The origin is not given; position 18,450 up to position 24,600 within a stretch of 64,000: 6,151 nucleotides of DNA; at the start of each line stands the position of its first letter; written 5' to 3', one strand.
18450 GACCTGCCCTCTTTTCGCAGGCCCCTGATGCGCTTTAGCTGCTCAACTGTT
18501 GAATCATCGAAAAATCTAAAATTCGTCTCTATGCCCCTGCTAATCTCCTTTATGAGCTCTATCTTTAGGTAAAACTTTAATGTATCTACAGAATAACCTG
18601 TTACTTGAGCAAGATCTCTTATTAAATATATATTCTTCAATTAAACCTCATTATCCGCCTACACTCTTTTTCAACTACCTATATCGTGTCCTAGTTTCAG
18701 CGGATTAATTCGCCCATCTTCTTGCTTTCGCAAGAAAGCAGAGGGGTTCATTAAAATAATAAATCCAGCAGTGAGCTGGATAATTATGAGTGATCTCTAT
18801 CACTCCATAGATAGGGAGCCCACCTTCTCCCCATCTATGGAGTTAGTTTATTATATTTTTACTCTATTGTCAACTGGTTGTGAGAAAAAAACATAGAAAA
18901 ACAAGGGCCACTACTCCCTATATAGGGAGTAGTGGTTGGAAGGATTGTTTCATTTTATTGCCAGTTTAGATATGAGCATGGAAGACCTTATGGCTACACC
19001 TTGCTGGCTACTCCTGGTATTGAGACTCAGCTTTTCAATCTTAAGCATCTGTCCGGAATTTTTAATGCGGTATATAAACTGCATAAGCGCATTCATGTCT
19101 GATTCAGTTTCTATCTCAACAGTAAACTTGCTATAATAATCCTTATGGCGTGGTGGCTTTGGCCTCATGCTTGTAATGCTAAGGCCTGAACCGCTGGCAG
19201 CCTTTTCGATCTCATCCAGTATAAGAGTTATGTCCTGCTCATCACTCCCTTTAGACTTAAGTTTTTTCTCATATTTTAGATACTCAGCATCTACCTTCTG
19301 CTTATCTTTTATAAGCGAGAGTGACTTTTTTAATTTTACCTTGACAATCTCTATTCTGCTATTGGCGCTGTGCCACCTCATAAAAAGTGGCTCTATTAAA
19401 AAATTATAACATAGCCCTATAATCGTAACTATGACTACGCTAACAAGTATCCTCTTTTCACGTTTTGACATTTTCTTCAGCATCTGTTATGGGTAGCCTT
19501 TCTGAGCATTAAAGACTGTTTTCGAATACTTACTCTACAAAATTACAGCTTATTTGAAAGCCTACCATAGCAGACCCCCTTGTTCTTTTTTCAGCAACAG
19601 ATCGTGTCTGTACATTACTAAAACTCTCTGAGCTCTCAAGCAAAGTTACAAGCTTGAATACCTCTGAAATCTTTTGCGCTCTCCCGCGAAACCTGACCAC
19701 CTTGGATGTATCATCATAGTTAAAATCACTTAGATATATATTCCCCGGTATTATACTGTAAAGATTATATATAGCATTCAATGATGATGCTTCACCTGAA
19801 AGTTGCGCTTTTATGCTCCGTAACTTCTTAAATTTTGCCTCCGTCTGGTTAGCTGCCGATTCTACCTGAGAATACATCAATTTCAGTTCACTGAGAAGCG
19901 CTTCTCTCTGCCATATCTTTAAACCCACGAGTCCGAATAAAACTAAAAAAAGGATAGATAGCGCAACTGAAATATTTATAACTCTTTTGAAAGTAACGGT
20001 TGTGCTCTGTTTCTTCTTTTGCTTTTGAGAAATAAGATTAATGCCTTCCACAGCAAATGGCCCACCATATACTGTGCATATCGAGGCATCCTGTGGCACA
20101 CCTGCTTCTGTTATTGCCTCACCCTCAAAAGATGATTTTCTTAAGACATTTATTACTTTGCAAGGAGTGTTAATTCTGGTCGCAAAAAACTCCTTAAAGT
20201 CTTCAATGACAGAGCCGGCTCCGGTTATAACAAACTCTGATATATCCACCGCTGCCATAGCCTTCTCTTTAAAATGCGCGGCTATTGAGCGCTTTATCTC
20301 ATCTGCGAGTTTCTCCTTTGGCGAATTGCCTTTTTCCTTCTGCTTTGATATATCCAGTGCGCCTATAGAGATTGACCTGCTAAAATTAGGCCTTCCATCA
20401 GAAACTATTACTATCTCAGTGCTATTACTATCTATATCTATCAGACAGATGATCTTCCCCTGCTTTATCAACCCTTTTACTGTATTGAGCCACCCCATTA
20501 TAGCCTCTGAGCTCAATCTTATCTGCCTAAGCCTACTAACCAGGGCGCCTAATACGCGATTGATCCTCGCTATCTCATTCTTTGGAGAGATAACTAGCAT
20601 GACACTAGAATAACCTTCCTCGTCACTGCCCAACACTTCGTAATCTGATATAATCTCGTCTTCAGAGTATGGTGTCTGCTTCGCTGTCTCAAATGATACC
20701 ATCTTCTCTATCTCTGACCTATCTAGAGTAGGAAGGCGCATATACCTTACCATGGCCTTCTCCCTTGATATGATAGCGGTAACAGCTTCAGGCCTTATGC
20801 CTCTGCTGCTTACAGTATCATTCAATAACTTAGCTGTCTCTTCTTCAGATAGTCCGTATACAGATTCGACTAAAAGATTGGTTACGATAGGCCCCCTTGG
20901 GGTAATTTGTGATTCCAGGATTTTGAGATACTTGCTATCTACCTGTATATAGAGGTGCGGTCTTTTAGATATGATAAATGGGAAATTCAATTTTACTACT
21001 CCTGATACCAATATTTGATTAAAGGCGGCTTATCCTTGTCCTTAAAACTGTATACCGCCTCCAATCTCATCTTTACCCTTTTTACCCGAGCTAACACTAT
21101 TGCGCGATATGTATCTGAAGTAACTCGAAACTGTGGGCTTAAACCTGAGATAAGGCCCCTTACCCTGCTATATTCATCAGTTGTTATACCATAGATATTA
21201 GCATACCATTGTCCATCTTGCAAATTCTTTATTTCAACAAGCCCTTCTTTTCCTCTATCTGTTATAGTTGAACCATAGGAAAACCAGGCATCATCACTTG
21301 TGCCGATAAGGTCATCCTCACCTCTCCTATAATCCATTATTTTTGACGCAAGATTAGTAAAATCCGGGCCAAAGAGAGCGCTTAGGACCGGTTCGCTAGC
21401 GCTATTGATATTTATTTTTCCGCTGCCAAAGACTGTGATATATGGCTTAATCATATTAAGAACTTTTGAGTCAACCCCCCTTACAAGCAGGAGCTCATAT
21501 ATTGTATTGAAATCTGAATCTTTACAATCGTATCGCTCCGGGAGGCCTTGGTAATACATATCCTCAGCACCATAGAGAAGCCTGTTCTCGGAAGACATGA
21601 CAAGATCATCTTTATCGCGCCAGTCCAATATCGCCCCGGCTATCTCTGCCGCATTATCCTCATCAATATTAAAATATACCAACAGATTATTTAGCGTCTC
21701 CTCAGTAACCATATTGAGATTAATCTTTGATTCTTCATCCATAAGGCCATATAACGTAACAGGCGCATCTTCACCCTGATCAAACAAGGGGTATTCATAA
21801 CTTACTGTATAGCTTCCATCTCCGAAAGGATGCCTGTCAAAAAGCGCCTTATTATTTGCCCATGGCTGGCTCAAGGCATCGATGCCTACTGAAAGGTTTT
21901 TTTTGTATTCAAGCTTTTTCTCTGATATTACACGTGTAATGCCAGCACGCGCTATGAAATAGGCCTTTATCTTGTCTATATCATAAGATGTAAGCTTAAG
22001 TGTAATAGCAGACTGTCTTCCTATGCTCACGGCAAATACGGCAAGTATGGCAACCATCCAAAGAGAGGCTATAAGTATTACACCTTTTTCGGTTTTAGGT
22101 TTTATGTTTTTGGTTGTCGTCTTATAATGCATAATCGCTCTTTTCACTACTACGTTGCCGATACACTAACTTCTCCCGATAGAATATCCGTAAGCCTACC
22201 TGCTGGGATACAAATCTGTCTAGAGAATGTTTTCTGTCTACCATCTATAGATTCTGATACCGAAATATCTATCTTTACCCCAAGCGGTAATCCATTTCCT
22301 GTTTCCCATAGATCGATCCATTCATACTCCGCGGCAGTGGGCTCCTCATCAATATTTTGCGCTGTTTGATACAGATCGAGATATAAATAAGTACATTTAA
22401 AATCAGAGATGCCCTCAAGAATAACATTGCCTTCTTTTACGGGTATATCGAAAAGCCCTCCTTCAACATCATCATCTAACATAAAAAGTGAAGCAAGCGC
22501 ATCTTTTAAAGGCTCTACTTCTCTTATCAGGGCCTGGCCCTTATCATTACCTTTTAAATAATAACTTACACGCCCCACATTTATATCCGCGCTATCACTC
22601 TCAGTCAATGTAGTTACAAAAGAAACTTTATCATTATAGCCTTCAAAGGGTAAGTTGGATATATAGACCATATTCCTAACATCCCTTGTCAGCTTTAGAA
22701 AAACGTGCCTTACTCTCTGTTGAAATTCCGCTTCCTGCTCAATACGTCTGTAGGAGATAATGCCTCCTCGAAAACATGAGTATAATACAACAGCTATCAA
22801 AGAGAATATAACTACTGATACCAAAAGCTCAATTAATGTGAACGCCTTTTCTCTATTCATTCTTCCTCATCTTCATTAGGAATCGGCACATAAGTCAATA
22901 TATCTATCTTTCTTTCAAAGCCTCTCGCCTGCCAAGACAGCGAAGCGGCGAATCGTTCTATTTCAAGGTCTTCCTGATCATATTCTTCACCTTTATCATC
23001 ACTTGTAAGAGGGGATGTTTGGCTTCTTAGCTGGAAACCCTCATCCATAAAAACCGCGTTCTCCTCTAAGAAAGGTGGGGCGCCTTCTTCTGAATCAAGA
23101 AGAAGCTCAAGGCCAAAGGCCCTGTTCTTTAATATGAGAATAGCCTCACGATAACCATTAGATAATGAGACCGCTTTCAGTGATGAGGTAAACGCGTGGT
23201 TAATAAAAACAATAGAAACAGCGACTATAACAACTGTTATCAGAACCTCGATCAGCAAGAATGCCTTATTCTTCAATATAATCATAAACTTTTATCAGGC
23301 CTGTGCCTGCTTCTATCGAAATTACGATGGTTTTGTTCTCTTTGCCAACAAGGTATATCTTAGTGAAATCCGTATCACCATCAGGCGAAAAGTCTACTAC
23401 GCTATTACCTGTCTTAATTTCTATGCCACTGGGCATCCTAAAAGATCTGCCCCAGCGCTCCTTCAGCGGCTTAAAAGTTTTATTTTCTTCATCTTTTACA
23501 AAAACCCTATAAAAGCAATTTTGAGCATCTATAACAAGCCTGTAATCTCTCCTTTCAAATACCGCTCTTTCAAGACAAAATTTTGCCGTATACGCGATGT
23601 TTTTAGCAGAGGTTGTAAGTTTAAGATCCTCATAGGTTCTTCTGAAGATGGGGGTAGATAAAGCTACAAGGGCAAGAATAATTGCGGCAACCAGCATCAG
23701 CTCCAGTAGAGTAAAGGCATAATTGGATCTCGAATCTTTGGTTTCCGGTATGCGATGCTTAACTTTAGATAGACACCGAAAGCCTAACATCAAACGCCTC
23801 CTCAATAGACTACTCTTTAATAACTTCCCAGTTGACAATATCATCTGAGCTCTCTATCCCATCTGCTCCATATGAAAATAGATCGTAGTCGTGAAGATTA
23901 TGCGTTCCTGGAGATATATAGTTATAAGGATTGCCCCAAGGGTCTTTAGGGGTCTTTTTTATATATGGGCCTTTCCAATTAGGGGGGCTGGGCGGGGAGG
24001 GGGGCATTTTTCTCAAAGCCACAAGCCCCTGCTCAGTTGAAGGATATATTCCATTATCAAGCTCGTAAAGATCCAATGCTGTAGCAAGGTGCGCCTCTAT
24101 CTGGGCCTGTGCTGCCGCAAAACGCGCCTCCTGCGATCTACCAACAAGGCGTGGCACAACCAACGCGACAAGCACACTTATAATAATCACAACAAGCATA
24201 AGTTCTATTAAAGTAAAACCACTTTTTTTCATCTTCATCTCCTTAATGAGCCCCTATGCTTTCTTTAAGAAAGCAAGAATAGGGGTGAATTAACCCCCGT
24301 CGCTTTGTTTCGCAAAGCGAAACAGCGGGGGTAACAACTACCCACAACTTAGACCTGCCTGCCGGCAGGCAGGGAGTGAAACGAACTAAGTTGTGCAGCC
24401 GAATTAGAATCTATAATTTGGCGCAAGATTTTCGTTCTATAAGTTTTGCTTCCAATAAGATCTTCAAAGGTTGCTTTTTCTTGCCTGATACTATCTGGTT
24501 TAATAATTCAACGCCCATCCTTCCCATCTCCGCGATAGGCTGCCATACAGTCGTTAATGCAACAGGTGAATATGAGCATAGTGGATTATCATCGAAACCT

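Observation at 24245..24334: Dual GC-clamped hairpin element shared by the gspG and exbB leaders, with covarying stems and an inverted partial copy at 18700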

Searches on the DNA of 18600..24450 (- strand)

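Call 51: search_rna_families(source=window, start=18600, end=24450, threshold=evalue, max_evalue=10)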
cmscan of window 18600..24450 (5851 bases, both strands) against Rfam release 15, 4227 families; matches with E-value up to 10: 5.
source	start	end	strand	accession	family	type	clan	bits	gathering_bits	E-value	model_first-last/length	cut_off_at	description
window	18778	18949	+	RF02815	Lig_thermometer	Cis-reg; thermoregulator;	-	24.3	51.5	3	1-205/205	no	Lig 5' UTR thermometer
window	21694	21766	-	RF00105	SNORD115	Gene; snRNA; snoRNA; CD-box;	-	20.7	39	3.1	1-82/82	no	Small nucleolar RNA SNORD115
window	22636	22747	-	RF00195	RsmY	Gene; sRNA;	CL00106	18.5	57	0.29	1-121/121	no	RsmY RNA family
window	18795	18893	-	RF00432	SNORA51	Gene; snRNA; snoRNA; HACA-box;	-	17.9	50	8.2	1-133/133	no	Small nucleolar RNA SNORA51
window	24108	24287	-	RF01256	snR43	Gene; snRNA; snoRNA; HACA-box;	CL00027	16.5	60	5.1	1-207/207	no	Small nucleolar RNA snR43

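Call 72: build_rna_model(alignment_id=A7, structure=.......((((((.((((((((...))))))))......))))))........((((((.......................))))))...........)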
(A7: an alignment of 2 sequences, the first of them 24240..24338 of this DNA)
Model R1 built from alignment A7 (2 sequences, 99 columns); structure: as given.
model positions 99; base pairs 20; branch points 1; effective number of sequences 1; information 0.589 bits per position. Calibrated on 0.2 Mb of random sequence (short: E-values are rough).
structure used (alignment columns):
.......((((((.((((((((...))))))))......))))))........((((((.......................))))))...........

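Call 73: search_with_rna_model(model_id=R1, source=window, filters=off, max_evalue=10)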
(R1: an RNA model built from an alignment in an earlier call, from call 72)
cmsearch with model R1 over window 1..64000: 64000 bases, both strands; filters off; matches with E-value up to 10: 26.
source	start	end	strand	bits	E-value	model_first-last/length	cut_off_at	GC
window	24240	24338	-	124.4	9.6e-28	1-99/99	no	0.46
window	42646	42742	-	112.2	8e-25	1-99/99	no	0.48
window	18647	18757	+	48.7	1.2e-09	1-99/99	no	0.41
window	24243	24341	+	35.8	1.5e-06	1-99/99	no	0.45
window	42692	42761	+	25.3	0.0005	1-99/99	no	0.43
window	41829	41923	+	20.2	0.0085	1-99/99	no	0.37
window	18702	18791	-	18.5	0.021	1-99/99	no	0.39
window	42649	42690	+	14.1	0.24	46-88/99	no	0.43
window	28393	28492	-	13.3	0.37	1-99/99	no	0.4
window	28437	28507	+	11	1.3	1-99/99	no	0.54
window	23442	23524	+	10.5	1.7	1-99/99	no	0.36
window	38874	38944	+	10.3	1.9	1-99/99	no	0.3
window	17216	17280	+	10.1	2.1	1-99/99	no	0.37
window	6556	6653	+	9.9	2.4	1-99/99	no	0.42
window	32564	32648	+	9.8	2.5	1-99/99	no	0.32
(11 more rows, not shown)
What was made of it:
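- Checked: A covariance model built from copies 1 and 2 matches 18647-18757 end to end on the opposite strand (48.7 bits, E 1e-9, call 73).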

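Call 74: search_with_rna_model(model_id=R1, sources=[L052, L053, L059, L062, L063, L065, L068, L069, L073, L078, L080, L081, L085, L086, L091, L095], max_evalue=10)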
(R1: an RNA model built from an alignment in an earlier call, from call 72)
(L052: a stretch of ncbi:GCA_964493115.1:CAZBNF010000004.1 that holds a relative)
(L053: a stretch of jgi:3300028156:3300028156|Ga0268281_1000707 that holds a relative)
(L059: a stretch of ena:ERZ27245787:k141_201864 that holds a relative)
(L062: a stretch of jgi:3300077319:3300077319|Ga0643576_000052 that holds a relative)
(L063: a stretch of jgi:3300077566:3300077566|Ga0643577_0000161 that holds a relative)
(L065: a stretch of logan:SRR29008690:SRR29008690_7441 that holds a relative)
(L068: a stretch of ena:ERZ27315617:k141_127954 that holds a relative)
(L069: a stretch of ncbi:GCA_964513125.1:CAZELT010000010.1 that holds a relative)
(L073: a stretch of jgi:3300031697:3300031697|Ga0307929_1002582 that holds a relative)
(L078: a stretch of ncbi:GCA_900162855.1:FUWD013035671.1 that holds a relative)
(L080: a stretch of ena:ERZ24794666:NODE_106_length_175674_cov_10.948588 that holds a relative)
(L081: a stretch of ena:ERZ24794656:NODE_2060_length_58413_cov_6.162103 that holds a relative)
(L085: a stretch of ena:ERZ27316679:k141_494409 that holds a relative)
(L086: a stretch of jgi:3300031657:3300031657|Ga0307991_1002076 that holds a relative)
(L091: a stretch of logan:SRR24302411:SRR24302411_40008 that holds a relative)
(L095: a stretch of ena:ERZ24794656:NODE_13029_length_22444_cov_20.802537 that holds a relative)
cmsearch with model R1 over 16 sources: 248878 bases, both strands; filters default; matches with E-value up to 10: 13.
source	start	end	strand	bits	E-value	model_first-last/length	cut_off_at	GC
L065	1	89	+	106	9.2e-23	11-99/99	5'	0.46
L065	5572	5682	-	48.7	4.8e-09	1-99/99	no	0.41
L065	1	84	-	27.6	0.00056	1-85/99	3'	0.46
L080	9877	9994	+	22.4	0.0096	1-99/99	no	0.47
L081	9877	9994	+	22.4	0.0096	1-99/99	no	0.47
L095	9969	10087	-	22.3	0.01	1-99/99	no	0.42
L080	2754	2869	-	20.8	0.023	1-99/99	no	0.41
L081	2754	2869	-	20.8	0.023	1-99/99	no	0.41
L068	9874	9993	+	19.2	0.057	1-99/99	no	0.47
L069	9874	9993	+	19.2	0.057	1-99/99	no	0.47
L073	1739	1858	+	19.2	0.057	1-99/99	no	0.47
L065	5566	5627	+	17.9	0.11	1-99/99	no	0.37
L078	1227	1321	-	16.8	0.21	1-99/99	no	0.37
